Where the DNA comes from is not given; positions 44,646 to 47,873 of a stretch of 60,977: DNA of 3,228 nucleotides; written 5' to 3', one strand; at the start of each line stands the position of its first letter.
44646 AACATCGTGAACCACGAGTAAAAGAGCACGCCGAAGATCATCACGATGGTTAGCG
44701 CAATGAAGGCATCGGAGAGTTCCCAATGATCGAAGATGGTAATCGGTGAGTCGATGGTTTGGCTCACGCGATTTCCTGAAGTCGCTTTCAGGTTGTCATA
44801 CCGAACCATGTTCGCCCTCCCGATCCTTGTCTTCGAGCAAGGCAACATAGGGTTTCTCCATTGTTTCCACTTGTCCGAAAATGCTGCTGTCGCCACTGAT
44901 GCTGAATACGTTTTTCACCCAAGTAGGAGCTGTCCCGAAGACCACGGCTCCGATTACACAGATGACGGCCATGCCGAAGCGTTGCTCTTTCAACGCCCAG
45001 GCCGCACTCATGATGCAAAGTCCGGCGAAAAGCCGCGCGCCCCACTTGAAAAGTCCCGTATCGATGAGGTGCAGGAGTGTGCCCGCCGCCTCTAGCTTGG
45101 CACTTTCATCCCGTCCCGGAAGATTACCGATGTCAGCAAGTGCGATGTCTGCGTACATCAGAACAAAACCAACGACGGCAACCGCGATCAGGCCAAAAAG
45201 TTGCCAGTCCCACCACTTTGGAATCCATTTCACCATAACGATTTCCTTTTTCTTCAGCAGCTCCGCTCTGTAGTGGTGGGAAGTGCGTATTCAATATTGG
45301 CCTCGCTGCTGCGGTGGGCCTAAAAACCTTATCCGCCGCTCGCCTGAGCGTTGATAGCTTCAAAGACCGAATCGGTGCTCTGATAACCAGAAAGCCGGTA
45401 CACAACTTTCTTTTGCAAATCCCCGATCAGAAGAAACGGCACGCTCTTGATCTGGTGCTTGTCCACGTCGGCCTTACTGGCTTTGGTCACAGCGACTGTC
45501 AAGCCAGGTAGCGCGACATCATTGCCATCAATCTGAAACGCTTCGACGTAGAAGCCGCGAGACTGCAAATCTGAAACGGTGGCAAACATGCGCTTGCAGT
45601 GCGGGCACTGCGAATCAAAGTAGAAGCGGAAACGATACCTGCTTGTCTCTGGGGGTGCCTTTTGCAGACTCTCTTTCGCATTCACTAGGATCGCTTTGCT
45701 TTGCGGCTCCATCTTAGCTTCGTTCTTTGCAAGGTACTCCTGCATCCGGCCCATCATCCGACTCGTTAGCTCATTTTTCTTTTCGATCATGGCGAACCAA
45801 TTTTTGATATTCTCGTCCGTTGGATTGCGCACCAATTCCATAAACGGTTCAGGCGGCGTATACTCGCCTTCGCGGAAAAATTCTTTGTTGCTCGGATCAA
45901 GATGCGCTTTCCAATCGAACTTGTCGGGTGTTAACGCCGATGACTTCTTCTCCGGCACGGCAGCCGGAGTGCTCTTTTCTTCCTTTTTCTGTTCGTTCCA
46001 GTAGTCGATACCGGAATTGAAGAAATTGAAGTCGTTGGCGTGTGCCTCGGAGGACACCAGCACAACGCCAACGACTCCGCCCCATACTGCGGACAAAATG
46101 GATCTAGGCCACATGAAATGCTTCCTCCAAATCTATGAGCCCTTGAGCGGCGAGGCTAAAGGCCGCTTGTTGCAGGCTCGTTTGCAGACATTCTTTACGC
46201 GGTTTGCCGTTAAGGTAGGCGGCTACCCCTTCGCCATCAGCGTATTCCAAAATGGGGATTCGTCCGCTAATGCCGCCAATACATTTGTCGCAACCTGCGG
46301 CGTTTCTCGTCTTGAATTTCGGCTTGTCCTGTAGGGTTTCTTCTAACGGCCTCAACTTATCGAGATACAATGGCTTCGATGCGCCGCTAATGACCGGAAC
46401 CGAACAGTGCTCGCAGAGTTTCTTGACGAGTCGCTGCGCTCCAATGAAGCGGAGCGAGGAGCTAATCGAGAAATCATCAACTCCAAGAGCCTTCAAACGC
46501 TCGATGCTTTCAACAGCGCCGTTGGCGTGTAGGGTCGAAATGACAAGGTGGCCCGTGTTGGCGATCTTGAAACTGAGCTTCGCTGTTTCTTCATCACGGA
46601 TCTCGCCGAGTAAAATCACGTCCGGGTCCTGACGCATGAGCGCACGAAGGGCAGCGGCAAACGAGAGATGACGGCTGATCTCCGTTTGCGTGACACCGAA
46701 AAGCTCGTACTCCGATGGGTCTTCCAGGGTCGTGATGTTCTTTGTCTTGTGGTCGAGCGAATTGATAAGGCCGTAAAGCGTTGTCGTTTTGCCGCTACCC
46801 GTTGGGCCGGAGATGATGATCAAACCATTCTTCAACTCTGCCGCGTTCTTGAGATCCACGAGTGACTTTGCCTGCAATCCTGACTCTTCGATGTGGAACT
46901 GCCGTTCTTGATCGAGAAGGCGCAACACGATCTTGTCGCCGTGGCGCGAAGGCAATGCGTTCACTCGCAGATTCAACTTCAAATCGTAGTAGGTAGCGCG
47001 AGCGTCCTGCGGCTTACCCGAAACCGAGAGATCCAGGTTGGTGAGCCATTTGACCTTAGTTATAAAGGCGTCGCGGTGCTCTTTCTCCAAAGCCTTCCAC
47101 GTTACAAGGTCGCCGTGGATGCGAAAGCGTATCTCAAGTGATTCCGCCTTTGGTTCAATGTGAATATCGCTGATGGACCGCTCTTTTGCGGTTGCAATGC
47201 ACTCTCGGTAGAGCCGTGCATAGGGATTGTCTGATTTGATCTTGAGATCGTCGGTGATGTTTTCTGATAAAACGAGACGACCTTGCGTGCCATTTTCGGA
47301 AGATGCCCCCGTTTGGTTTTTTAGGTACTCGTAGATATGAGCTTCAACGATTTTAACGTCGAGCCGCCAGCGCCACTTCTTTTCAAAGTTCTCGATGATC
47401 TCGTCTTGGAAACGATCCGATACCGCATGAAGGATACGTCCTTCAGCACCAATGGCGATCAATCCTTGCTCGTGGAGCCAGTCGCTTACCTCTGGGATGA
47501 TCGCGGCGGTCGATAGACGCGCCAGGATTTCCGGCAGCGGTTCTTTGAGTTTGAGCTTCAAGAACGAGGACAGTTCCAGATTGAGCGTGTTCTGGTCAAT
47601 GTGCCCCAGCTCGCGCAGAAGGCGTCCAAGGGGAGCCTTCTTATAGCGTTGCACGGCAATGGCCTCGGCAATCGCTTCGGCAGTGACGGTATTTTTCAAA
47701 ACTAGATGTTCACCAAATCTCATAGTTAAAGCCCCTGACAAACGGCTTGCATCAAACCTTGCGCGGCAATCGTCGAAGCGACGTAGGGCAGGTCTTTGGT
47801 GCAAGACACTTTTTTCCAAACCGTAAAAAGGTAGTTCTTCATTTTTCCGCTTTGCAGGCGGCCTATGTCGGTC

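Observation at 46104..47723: T2SS/type IV pilus-type GspE/PilB ATPase embedded inside an F-like T4SS operon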

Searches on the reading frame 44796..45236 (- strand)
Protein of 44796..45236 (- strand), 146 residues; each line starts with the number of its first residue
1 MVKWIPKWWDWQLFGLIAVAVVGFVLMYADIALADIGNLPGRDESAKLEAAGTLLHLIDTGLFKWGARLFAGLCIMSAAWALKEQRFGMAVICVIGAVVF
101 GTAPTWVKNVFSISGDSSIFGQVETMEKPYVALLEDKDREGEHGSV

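Call 4: search_protein_families(library=pfam, proteins=[window:44796-45236:-], max_evalue=0.01)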
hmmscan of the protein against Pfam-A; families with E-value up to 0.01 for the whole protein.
window:44796-45236:- (146 aa): 1 family
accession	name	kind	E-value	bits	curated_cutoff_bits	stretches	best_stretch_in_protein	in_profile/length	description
PF04956.18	TrbC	-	0.0061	17.2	27.9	1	72-108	60-96/98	TrbC/VIRB2 pilin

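Call 6: search_protein_families(library=ncbifam, proteins=[window:44796-45236:-], max_evalue=0.01)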
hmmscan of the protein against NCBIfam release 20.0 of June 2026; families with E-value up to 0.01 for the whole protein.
window:44796-45236:- (146 aa): 0 families

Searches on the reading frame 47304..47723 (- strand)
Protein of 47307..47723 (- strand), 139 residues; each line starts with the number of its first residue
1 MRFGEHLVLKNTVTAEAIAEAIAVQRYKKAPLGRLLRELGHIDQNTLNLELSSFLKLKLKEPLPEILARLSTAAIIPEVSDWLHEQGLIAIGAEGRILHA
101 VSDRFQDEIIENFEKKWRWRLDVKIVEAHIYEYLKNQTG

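Call 64: search_solved_structures(query=window:47307-47723:-, max_evalue=10, show_alignments=3)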
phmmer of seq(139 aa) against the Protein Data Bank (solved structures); distinct sequences matched with E-value up to 10: 8.
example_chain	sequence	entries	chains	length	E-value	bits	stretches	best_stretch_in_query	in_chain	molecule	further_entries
5yk4_A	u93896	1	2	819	0.019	18.5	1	9-123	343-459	DNA mismatch repair protein MutS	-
5x9w_A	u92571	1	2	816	0.019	18.5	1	9-123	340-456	DNA mismatch repair protein MutS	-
6f8l_G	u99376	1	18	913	0.037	17.6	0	2-41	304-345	Type IV pilus assembly protein PilF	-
8pfa_A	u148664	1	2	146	0.35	14.4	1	1-108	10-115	c-di-GMP binding domain of the ATPase enzyme PilF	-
6iqc_A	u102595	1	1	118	0.42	14.2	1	63-124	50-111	DNA-binding protein SSO0352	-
6ejf_J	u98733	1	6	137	0.62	13.6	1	2-108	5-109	Type IV pilus assembly protein PilF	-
8pdk_A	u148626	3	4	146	0.76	13.3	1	2-108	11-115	c-di-GMP binding domain of the ATPase enzyme PilF | ATP-binding motif-containing protein pilF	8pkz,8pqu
9glg_A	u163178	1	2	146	0.78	13.3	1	2-108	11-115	ATP-binding motif-containing protein pilF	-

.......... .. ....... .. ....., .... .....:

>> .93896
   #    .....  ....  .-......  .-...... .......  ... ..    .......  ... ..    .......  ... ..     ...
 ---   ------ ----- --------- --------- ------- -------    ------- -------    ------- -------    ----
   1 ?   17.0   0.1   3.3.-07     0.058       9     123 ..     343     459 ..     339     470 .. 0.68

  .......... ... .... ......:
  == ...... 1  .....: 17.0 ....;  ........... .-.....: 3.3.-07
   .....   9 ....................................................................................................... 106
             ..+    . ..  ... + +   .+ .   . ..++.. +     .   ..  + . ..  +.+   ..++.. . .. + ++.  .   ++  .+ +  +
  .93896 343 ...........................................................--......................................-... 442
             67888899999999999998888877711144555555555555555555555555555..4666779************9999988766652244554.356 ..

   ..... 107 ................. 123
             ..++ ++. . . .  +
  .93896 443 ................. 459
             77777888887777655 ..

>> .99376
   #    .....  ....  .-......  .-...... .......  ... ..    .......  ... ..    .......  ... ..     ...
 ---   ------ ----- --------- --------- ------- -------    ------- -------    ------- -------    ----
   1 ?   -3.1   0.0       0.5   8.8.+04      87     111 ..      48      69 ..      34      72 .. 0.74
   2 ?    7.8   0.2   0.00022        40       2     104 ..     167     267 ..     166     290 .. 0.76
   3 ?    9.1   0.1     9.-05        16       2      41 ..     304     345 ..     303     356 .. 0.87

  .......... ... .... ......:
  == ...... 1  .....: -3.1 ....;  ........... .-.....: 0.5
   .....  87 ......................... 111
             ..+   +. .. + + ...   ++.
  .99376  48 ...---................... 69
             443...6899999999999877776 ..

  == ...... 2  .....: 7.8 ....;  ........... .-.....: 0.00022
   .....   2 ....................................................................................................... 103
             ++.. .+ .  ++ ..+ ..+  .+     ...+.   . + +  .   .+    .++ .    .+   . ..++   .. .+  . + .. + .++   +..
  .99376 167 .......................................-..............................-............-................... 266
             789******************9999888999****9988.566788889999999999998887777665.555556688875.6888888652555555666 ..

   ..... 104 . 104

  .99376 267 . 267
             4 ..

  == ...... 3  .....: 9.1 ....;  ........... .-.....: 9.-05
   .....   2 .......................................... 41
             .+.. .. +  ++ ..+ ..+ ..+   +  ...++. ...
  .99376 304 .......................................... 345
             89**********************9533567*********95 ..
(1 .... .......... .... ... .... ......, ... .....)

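Call 94: predict_structure(alignment_id=A3)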
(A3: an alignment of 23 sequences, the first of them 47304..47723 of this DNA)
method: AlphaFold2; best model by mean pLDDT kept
length: 140 residues; sequences in the alignment: 23
mean_pLDDT: 86.9   pTM: 0.75
mean pLDDT of the five models: 86.9, 85.5, 84.5, 84.3, 82.5
residues with pLDDT >= 90: 68; 70-90: 62; 50-70: 10; < 50: 0
segments of 3 or more residues with pLDDT < 50: none
pLDDT, mean of each block of 10 residues (from residue 1): 89 94 92 93 93 73 75 77 90 89 90 93 87 80
secondary structure, 60 per line:
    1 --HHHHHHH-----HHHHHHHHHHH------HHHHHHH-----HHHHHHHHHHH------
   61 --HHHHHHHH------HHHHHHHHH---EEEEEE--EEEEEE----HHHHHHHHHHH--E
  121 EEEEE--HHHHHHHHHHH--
elements in order: H3-9 H15-25 H32-38 H44-54 H63-70 H77-85 E89-94 E97-102 H107-117 E120-125 H128-138

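Call 96: fold_search(model_id=the predicted structure, library=pdb)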
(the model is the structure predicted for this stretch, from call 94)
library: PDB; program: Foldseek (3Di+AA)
matches with E <= 10: 139; with E <= 0.001: 17
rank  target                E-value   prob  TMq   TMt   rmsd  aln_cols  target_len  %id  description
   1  8pfa_A                1.0e-06  1.00  0.43  0.44   9.5       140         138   19  X-ray structure of the Thermus thermophilus K167R mutant of the PilF-GSPIIB domain in the c-di-GMP bound state (released 2024-06-26)
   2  9gl5_A                1.7e-06  1.00  0.44  0.45   8.8       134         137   20  X-ray structure of the Thermus thermophilus Q190E mutant of the PilF-GSPIIB domain in the c-di-GMP bound state (released 2025-06-25)
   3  8pdk_A                2.6e-06  1.00  0.44  0.45   8.8       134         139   21  X-ray structure of the Thermus thermophilus PilF-GSPIIB domain in the c-di-GMP bound state (released 2024-06-26)
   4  5htl_B                3.2e-06  1.00  0.46  0.46   9.1       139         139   20  Structure of MshE with cdg (released 2016-10-05)
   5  9glg_A                5.6e-06  1.00  0.43  0.44   9.5       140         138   18  X-ray structure of the Thermus thermophilus Q218E mutant of the PilF-GSPIIB domain in the c-di-GMP bound state (released 2025-06-25)
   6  8pfa_B                6.4e-06  1.00  0.44  0.44   8.9       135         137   21  X-ray structure of the Thermus thermophilus K167R mutant of the PilF-GSPIIB domain in the c-di-GMP bound state (released 2024-06-26)
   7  9glg_B                7.3e-06  1.00  0.44  0.45   8.8       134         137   21  X-ray structure of the Thermus thermophilus Q218E mutant of the PilF-GSPIIB domain in the c-di-GMP bound state (released 2025-06-25)
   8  8pe0_A                7.8e-06  1.00  0.44  0.44   8.8       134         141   21  X-ray structure of the Thermus thermophilus K167L mutant of the PilF-GSPIIB domain in the c-di-GMP bound state (released 2024-06-26)
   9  8pdk_B                1.3e-05  1.00  0.44  0.44   8.9       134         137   21  X-ray structure of the Thermus thermophilus PilF-GSPIIB domain in the c-di-GMP bound state (released 2024-06-26)
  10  8pkz_MODEL_1_A        3.4e-05  1.00  0.43  0.42   9.2       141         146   19  NMR solution structure of PilF-GSPIIB in the c-di-GMP bound state (released 2024-07-10)
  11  5htl_A                3.6e-05  1.00  0.46  0.46   8.6       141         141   20  Structure of MshE with cdg (released 2016-10-05)
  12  7lkm_B                4.1e-05  1.00  0.41  0.39   8.6       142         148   12  The PilB(N-terminal_P70S mutant)-PilZ complex of the Type IV pilus from Xanthomonas citri (released 2021-08-11)
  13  7lko_A                6.5e-05  1.00  0.44  0.42   8.5       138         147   13  The PilB(N-terminal)-PilZ complex of the Type IV pilus from Xanthomonas citri (2.9 A) (released 2021-08-11)
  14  9g1w_MODEL_1_A        8.9e-05  1.00  0.42  0.39   9.8       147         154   15  NMR solution structure of the Thermus thermophilus PilF-GSPIIA domain (released 2025-05-21)
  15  7lkn_A                9.5e-05  1.00  0.44  0.42   8.6       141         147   14  The PilB(N-terminal_P70S mutant)-PilZ complex (SeMet) (released 2021-08-11)
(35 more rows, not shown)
